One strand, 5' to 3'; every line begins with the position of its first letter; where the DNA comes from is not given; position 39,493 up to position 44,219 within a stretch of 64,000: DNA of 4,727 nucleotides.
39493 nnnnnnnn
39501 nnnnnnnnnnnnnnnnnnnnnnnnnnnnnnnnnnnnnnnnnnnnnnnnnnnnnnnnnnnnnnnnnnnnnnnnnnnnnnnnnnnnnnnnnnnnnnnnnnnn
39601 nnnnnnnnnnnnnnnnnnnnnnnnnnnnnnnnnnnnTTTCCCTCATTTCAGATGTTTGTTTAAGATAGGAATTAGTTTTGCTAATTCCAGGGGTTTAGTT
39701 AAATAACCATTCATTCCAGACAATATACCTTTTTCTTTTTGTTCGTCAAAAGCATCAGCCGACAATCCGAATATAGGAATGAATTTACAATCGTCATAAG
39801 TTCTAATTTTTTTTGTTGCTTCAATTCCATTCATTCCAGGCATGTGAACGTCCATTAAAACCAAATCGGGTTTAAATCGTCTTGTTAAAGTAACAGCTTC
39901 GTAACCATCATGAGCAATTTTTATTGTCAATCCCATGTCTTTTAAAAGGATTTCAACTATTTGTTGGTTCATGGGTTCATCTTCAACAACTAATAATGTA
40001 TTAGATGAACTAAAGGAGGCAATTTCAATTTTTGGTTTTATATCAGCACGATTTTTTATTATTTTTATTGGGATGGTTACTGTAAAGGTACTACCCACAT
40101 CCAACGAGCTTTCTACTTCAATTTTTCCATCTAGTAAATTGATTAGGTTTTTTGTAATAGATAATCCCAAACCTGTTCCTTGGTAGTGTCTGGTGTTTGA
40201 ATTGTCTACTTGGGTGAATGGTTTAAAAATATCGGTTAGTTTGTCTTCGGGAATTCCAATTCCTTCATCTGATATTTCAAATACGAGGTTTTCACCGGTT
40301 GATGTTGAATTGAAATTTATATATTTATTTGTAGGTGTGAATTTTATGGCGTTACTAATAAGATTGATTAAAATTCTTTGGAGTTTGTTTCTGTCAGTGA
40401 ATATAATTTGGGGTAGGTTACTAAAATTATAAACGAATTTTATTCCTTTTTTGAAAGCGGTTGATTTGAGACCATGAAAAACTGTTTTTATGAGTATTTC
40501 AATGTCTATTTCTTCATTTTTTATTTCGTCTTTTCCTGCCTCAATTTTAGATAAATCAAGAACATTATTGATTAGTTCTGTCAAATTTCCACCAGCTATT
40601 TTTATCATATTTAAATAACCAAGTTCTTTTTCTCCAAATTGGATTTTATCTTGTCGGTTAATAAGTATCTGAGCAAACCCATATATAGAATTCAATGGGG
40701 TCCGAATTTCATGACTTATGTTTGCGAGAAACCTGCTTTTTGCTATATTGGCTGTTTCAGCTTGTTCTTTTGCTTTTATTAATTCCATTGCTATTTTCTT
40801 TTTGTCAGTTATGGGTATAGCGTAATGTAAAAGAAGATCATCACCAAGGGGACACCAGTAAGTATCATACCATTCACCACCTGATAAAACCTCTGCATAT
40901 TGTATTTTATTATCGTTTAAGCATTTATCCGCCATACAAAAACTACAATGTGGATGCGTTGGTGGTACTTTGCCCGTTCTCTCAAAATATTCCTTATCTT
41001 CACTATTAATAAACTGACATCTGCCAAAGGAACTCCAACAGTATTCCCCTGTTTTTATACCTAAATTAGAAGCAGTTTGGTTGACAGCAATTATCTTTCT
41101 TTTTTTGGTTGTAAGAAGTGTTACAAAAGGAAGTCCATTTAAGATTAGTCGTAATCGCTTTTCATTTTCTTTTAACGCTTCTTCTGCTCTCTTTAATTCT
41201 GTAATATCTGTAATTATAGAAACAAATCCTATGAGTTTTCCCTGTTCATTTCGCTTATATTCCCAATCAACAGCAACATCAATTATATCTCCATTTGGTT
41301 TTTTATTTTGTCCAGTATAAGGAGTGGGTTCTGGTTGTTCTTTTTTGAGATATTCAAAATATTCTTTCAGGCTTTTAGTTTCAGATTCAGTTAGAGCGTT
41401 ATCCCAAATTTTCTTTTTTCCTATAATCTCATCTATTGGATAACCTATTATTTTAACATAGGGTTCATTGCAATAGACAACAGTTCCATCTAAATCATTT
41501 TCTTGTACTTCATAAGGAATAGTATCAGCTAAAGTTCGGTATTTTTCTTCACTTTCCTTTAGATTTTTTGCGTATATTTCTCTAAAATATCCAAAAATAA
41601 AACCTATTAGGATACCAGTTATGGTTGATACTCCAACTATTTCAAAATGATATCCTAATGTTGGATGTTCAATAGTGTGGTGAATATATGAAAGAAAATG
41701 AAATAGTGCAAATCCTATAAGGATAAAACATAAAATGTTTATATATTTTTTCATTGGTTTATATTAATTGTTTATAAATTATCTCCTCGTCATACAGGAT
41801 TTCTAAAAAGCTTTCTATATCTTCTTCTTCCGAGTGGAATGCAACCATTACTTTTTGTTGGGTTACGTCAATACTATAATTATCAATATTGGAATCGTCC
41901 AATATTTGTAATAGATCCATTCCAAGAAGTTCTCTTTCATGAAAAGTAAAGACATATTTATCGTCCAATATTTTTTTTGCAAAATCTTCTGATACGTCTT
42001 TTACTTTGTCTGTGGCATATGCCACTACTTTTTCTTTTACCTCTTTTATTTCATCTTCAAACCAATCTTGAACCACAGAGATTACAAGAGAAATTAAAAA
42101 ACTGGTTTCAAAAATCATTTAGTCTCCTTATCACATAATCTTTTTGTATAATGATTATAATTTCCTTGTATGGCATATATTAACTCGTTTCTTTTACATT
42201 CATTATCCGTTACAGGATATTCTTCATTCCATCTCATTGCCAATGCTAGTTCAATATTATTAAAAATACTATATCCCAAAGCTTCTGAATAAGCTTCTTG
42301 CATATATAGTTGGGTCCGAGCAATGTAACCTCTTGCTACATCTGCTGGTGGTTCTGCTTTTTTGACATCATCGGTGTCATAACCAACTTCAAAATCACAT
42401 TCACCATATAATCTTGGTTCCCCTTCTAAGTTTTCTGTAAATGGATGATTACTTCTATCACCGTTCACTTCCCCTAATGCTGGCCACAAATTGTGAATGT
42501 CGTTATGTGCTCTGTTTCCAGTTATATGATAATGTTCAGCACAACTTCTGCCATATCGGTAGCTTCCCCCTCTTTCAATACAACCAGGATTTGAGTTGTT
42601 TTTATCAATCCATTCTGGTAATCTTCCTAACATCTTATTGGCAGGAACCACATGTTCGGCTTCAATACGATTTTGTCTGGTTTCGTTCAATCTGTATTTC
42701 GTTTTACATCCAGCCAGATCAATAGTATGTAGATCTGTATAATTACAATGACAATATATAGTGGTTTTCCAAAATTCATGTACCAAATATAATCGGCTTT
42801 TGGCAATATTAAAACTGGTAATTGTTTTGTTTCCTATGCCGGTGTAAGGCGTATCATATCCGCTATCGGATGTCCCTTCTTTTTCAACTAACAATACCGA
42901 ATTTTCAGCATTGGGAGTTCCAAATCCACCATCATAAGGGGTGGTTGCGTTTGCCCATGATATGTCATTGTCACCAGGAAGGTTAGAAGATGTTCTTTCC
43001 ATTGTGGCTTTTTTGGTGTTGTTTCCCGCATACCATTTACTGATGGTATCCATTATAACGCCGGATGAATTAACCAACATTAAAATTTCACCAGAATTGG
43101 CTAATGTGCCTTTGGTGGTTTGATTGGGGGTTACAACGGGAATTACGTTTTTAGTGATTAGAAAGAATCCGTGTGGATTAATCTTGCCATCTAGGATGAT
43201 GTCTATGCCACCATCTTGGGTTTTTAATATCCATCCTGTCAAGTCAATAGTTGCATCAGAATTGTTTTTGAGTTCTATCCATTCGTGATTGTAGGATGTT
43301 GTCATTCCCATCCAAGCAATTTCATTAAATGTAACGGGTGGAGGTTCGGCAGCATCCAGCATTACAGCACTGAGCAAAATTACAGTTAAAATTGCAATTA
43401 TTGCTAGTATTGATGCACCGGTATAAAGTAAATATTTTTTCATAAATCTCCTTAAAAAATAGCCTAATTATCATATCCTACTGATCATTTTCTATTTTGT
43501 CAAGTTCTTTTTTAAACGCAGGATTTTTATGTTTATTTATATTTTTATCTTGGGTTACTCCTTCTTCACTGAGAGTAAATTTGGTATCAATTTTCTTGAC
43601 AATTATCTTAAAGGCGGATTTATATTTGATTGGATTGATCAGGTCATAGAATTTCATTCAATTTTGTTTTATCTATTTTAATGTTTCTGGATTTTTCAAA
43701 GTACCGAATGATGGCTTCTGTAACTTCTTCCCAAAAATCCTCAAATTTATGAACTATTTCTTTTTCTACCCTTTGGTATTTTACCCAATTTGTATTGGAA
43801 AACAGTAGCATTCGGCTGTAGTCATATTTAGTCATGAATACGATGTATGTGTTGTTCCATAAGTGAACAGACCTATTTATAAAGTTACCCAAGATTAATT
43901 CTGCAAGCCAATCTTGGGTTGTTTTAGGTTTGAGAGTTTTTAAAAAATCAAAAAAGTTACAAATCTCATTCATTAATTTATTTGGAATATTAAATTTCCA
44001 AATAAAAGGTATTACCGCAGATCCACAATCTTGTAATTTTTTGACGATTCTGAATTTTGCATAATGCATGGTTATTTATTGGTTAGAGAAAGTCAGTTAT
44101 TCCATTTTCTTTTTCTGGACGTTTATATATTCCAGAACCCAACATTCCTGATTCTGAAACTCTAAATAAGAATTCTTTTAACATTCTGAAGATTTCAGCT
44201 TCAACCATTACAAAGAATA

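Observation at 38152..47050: Phage-encoded two-component signalling cluster: two hybrid histidine kinases, a CheY-like receiver and membrane sensor proteins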

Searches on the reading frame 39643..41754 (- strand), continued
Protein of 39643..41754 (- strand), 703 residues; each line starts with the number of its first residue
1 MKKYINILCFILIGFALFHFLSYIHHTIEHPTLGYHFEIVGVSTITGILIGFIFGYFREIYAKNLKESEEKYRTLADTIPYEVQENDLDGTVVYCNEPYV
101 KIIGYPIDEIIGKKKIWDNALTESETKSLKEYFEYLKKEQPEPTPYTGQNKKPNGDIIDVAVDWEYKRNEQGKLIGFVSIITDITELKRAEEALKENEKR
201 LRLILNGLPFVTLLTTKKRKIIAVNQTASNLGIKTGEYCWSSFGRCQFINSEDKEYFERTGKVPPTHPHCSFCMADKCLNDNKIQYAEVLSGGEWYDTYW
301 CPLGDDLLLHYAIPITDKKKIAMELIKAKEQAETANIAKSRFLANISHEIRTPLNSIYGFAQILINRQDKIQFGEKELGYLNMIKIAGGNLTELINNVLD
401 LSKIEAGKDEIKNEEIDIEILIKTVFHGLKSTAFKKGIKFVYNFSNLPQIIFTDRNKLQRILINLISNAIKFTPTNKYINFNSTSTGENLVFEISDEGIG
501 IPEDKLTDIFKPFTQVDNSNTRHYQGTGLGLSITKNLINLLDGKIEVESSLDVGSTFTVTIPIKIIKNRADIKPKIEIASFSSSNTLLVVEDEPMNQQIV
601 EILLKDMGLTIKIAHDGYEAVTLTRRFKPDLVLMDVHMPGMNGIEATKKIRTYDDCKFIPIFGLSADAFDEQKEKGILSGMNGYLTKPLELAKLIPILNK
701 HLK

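Call 94: search_solved_structures(query=window:39643-41754:-, max_evalue=1e-20)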
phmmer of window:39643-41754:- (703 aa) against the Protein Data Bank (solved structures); distinct sequences matched with E-value up to 1e-20: 20.
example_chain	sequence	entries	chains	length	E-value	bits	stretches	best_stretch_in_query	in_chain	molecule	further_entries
7p8e_A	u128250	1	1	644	6.8e-54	186.9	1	324-475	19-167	Receiver domain of histidine kinase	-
6qrj_A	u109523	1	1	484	1e-46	163.3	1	343-563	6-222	Hybrid kinase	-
7z8n_A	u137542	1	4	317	5.1e-37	131.2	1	323-562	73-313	Histidine kinase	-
4jas_A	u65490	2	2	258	8.2e-35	123.9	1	330-562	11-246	Histidine kinase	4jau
2c2a_A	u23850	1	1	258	2.2e-34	122.4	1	330-562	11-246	SENSOR HISTIDINE KINASE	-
5uht_A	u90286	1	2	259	2.3e-34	122.4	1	330-562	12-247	Sensor histidine kinase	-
3dge_A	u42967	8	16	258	2.3e-34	122.4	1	330-562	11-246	Sensor protein | Histidine kinase | Sensor histidine kinase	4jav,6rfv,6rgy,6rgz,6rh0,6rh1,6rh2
6azr_A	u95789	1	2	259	1e-33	120.2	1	330-562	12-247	Sensor histidine kinase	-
6rh7_A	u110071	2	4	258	5.6e-33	117.8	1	330-562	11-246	Sensor histidine kinase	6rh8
4u7n_A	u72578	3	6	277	6.6e-29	104.4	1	330-564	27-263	Histidine protein kinase sensor protein | Histidine kinase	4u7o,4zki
5c93_A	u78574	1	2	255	7.8e-29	104.1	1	335-564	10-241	Histidine kinase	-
6paj_A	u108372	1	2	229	9.5e-25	90.6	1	339-562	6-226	Sensor protein SrrB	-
8u4x_A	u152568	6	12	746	1.3e-24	90.2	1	325-563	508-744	histidine kinase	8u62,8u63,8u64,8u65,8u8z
4i5s_A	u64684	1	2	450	1.9e-24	89.7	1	335-564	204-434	Putative histidine kinase CovS; VicK-like protein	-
7n0e_B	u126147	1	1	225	4.4e-23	85.1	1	339-563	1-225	Histidine kinase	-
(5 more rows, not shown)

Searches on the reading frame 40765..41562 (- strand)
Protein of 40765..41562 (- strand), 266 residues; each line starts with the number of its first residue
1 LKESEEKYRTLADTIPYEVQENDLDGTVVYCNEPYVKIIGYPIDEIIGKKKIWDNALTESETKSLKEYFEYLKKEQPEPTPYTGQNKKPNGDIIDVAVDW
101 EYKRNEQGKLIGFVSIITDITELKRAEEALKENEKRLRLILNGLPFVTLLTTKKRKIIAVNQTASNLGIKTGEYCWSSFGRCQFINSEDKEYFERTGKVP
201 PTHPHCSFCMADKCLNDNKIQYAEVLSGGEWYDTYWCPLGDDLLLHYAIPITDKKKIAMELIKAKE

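Call 70: find_related_loci(query=A3, collection=genome_contigs, flank=10000)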
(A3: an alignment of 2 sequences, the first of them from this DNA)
Query A3 (266 aa) in genome_contigs; peptide patterns used: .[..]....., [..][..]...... (x = any residue, [..] = any of these).
83 stretches matched a pattern; 5 encode a relative of the query (tblastn E <= 1e-3); 5 distinct loci.
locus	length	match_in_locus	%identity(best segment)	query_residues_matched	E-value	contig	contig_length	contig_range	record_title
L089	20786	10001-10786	47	1-146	2e-40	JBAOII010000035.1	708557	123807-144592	MAG: Candidatus Competibacter sp. isolate AS_Ams2_Bin39 np2-np3_contig_8103, whole genome shotgun sequence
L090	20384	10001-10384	50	3-131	5e-40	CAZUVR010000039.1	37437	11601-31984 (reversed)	MAG TPA_asm: uncultured bacterium isolate SRP242652_co2_142 genome assembly, contig: NODE_1289_length_37437_cov_105.8520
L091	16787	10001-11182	43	1-146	6e-37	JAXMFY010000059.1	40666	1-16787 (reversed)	MAG: Candidatus Competibacteraceae bacterium isolate STL-PRO99 C2.53.fa-59, whole genome shotgun sequence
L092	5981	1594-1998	40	1-136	1e-32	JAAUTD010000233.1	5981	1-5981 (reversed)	MAG: Synechococcaceae cyanobacterium SM1_2_3 NODE_6262_length_5981_cov_2.128118, whole genome shotgun sequence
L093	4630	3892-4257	37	11-133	1e-25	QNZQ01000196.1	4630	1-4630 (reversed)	MAG: Gammaproteobacteria bacterium isolate MAG 60 Ga0226836_10012492, whole genome shotgun sequence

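Call 71: find_related_loci(query=A3, collection=metagenome_contigs, flank=10000)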
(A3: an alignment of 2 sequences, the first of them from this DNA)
Query A3 (266 aa) in metagenome_contigs; peptide patterns used: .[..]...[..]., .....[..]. (x = any residue, [..] = any of these).
600 stretches matched a pattern, but none encodes a relative of the query by tblastn (E <= 1e-3).

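Call 80: predict_structure(alignment_id=A3)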
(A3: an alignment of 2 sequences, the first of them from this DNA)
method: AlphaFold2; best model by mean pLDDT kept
length: 266 residues; sequences in the alignment: 2
mean_pLDDT: 57.5   pTM: 0.42
mean pLDDT of the five models: 57.5, 43.9, 40.8, 40.3, 34.4
residues with pLDDT >= 90: 0; 70-90: 81; 50-70: 118; < 50: 67
segments of 3 or more residues with pLDDT < 50: 1-58, 60-62
pLDDT, mean of each block of 10 residues (from residue 1): 27 25 29 29 29 36 51 59 59 61 59 55 64 64 72 78 78 65 65 75 61 77 72 76 75 57 52
secondary structure, 60 per line:
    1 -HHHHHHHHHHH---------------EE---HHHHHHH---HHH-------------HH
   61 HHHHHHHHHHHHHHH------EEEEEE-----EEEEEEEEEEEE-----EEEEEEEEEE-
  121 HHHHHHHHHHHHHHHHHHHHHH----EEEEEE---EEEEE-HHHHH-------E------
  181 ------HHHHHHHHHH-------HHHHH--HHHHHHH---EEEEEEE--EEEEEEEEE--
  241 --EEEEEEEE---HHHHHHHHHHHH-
elements in order: H2-12 H33-39 H59-75 E82-87 E93-104 E110-119 H121-142 E147-152 E156-160 H162-166 H187-196 H204-208 H211-217 E221-227 E230-238 E243-250 H254-265

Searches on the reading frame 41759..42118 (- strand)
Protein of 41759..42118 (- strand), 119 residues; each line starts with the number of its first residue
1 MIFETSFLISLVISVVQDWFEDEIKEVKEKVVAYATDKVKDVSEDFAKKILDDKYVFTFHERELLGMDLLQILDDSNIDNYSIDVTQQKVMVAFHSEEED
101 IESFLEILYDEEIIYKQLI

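Call 3: search_protein_families(library=pfam, proteins=[window:41759-42118:-], max_evalue=0.01)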
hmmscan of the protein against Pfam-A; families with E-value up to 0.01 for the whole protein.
window:41759-42118:- (119 aa): 2 families
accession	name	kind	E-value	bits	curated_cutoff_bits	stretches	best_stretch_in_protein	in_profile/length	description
PF14278.11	TetR_C_8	-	0.0073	16.8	26.1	0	5-33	67-95/103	Transcriptional regulator C-terminal region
PF08989.15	DUF1896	-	0.0094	16.5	25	0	11-60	74-121/142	Domain of unknown function (DUF1896)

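Call 23: search_protein_families(library=phrogs, proteins=[window:41759-42118:-], max_evalue=0.001)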
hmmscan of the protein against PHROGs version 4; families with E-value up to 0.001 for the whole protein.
window:41759-42118:- (119 aa): 0 families

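Call 81: search_protein_families(library=ncbifam, proteins=[window:41759-42118:-], max_evalue=0.001)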
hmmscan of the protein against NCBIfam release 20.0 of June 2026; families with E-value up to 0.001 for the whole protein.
window:41759-42118:- (119 aa): 0 families

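Call 82: search_protein_families(library=padloc, proteins=[window:41759-42118:-], max_evalue=0.001)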
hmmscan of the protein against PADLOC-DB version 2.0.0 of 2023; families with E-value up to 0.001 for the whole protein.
window:41759-42118:- (119 aa): 0 families

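Call 92: search_solved_structures(query=window:41759-42118:-, max_evalue=10)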
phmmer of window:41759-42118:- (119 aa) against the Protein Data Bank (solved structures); distinct sequences matched with E-value up to 10: 8.
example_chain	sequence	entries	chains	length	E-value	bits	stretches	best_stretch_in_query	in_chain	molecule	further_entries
7sq3_A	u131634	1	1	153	0.021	18.5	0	17-57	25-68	Designed trefoil knot protein, variant 1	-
7sq4_A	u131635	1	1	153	0.046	17.4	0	19-47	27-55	Designed trefoil knot protein, variant 2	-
7sq5_A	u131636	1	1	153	0.082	16.6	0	9-47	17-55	Designed trefoil knot protein, variant 3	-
7uyg_A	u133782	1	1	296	0.089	16.5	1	23-100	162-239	LotA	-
7uyh_A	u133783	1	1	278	0.1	16.3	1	23-100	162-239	LotA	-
8gok_A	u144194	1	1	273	0.11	16.1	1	23-100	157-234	Legionella OTU-deubiquitinase A OTU1 domain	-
7w54_A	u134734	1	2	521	0.2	15.3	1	23-100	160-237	Lpg2248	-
8bry_A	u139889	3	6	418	1.2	12.8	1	29-80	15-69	N-acylglucosamine 2-epimerase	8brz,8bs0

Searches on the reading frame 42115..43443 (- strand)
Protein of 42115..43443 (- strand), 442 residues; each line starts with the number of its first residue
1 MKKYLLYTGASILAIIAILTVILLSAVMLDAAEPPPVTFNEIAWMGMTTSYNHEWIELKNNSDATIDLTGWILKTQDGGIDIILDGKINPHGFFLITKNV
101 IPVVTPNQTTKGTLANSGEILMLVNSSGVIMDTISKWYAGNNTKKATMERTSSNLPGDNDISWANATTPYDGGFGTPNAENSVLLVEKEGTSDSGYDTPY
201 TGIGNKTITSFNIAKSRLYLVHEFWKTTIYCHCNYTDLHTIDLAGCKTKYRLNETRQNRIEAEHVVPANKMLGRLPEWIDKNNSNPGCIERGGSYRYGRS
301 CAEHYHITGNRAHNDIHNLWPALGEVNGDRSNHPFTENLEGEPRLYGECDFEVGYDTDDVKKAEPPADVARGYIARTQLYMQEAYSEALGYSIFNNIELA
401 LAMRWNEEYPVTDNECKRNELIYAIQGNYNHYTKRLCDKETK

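Call 3: search_protein_families(library=pfam, proteins=[window:42115-43443:-], max_evalue=0.01)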
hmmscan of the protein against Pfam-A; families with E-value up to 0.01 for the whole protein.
window:42115-43443:- (442 aa): 2 families
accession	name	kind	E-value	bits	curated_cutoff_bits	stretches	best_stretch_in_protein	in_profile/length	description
PF04231.19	Endonuclease_1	-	6.1e-25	88.8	25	1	256-434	70-232/235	Endonuclease I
PF00932.25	LTD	-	1.6e-11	45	34.3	1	33-135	4-106/109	Lamin Tail Domain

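Call 23: search_protein_families(library=phrogs, proteins=[window:42115-43443:-], max_evalue=0.001)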
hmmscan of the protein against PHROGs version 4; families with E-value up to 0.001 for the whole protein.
window:42115-43443:- (442 aa): 1 family
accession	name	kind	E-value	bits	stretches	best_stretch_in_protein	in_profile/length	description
phrog_6861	-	unknown function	4.5e-23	83.2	1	246-422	69-223/223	-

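Call 81: search_protein_families(library=ncbifam, proteins=[window:42115-43443:-], max_evalue=0.001)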
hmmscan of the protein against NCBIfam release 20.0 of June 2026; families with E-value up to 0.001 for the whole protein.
window:42115-43443:- (442 aa): 1 family
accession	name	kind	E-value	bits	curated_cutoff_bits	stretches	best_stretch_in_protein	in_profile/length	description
NF011716.0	PRK15137.1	equivalog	3.6e-37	128.6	372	1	206-440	23-233/235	deoxyribonuclease I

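Call 82: search_protein_families(library=padloc, proteins=[window:42115-43443:-], max_evalue=0.001)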
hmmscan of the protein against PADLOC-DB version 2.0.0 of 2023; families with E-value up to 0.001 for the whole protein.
window:42115-43443:- (442 aa): 0 families

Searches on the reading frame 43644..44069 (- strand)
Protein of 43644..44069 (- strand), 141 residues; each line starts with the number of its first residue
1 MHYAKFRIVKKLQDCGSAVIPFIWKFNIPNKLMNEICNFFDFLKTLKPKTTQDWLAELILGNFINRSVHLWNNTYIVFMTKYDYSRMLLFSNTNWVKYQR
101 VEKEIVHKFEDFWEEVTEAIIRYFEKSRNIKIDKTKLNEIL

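Call 3: search_protein_families(library=pfam, proteins=[window:43644-44069:-], max_evalue=0.01)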
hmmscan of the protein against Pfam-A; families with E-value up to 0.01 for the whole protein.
window:43644-44069:- (141 aa): 0 families

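Call 23: search_protein_families(library=phrogs, proteins=[window:43644-44069:-], max_evalue=0.001)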
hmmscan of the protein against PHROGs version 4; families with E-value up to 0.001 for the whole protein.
window:43644-44069:- (141 aa): 0 families

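Call 81: search_protein_families(library=ncbifam, proteins=[window:43644-44069:-], max_evalue=0.001)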
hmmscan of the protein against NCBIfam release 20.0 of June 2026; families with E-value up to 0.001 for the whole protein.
window:43644-44069:- (141 aa): 0 families

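Call 82: search_protein_families(library=padloc, proteins=[window:43644-44069:-], max_evalue=0.001)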
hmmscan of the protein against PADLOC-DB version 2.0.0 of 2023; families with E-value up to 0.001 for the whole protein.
window:43644-44069:- (141 aa): 0 families

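Call 93: search_solved_structures(query=window:43644-44069:-, max_evalue=10)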
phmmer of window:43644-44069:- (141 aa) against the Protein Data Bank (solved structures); distinct sequences matched with E-value up to 10: 0.
